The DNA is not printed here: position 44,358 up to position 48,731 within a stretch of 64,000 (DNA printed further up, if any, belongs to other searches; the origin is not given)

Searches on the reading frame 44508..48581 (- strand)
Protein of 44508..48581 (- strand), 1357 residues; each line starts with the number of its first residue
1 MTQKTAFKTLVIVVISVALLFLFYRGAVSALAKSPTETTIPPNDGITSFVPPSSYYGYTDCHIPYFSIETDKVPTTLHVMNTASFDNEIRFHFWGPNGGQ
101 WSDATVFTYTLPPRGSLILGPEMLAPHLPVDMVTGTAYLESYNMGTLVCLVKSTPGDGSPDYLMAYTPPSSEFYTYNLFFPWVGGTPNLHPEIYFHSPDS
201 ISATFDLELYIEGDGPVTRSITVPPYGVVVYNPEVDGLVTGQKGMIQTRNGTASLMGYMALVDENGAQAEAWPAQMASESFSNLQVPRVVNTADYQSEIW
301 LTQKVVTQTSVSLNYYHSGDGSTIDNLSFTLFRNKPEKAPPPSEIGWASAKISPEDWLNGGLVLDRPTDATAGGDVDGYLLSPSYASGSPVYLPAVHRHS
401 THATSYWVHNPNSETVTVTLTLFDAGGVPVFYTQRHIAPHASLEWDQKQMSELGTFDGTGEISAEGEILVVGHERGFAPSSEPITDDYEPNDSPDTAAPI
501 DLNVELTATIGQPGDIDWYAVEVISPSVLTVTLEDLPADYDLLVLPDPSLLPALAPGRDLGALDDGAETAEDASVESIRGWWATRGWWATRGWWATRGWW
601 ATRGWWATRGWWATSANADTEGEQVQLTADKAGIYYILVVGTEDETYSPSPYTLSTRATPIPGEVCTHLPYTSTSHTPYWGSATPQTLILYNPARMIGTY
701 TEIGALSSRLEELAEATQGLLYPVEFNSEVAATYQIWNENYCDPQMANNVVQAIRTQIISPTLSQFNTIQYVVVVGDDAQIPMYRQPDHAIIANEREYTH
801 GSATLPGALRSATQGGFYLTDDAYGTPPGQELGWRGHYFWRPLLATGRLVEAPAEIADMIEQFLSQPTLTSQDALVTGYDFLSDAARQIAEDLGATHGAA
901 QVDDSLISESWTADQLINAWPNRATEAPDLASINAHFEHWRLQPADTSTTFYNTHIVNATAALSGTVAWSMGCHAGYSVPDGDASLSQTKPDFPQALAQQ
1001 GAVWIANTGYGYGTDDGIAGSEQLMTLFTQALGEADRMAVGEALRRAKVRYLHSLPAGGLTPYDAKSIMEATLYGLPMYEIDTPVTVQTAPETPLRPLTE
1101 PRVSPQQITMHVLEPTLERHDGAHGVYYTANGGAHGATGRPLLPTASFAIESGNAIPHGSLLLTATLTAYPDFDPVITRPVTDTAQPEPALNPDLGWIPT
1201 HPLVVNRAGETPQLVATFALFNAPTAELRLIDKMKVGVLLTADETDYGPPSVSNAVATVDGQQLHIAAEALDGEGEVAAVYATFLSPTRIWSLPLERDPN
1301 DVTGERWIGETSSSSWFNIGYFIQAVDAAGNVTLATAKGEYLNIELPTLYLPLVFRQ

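Call 27: search_protein_families(library=pfam, proteins=[window:44508-48581:-], max_evalue=0.0001)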
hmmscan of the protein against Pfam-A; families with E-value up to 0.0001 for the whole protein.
window:44508-48581:- (1357 aa): 0 families

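Call 54: search_protein_families(library=pfam, proteins=[window:44508-48581:-], max_evalue=5)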
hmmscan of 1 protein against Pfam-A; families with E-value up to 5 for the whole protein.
window:44508-48581:- (1357 aa): 1 family
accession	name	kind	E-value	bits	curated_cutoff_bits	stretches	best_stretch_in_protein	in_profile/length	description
PF04151.21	PPC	-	0.0097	17.2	25.9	0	516-567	2-45/70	Bacterial pre-peptidase C-terminal domain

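Call 55: search_protein_families(library=ncbifam, proteins=[window:44508-48581:-], max_evalue=1)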
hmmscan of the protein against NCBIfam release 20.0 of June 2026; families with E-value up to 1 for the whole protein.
window:44508-48581:- (1357 aa): 0 families

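Call 56: search_solved_structures(query=window:44508-48581:-, max_evalue=1)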
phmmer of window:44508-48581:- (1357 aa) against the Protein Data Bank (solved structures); distinct sequences matched with E-value up to 1: 7.
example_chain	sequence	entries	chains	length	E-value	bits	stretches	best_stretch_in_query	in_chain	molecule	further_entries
5tw1_A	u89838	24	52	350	0.13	12.9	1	208-272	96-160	DNA-directed RNA polymerase subunit alpha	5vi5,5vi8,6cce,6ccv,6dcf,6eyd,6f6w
6x89_2M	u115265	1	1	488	0.17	12.6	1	979-1059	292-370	NU2M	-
3jqw_A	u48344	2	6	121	0.28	11.9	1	483-536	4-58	ColH protein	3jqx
6fbv_A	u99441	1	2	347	0.39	11.4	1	209-273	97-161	DNA-directed RNA polymerase subunit alpha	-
10mi_A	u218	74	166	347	0.39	11.4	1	209-273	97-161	DNA-directed RNA polymerase subunit alpha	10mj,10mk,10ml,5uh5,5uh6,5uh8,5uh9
6dv9_A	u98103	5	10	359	0.42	11.3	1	209-273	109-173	DNA-directed RNA polymerase subunit alpha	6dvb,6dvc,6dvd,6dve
5zx2_A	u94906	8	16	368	0.44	11.2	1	209-273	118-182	DNA-directed RNA polymerase subunit alpha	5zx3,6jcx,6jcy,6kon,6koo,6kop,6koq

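Call 65: search_protein_families(library=padloc, proteins=[window:44508-48581:-], max_evalue=0.01)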
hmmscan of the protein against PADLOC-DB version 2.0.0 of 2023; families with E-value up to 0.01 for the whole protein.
window:44508-48581:- (1357 aa): 0 families
